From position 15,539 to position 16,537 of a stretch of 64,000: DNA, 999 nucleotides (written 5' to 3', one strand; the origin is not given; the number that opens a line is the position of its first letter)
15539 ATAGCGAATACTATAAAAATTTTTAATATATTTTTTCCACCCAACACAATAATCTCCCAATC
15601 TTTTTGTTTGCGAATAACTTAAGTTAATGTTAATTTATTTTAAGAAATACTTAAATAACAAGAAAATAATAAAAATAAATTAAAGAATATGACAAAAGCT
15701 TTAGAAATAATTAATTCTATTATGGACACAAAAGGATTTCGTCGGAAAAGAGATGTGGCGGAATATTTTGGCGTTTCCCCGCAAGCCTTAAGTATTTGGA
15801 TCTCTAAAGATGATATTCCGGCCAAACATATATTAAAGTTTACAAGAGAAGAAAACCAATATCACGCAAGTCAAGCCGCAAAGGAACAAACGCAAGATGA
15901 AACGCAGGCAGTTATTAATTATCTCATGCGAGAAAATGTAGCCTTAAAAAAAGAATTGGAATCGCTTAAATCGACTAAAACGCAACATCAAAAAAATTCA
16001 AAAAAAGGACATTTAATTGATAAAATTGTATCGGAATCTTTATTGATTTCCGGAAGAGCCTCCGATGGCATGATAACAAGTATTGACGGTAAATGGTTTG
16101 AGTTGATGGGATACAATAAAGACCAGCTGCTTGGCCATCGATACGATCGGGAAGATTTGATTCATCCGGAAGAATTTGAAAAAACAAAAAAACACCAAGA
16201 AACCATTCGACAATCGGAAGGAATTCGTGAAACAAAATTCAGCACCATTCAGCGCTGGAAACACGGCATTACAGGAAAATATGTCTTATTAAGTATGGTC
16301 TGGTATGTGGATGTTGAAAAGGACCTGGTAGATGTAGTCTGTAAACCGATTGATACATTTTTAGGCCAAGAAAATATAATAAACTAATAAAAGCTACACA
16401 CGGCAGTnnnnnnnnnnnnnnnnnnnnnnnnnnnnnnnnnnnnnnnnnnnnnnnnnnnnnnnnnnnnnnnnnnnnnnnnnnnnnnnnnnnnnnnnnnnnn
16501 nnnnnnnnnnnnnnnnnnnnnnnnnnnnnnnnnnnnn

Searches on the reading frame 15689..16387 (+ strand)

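Call 33: search_protein_families(library=pfam, proteins=[window:15689-16387:+], max_evalue=0.00001)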
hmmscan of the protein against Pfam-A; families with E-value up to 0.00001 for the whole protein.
window:15689-16387:+ (232 aa): 1 family
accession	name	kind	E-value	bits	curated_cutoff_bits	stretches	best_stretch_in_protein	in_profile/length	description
PF07022.19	Phage_CI_repr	-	1.3e-07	32.2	22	1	7-52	2-47/65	Bacteriophage CI repressor helix-turn-helix domain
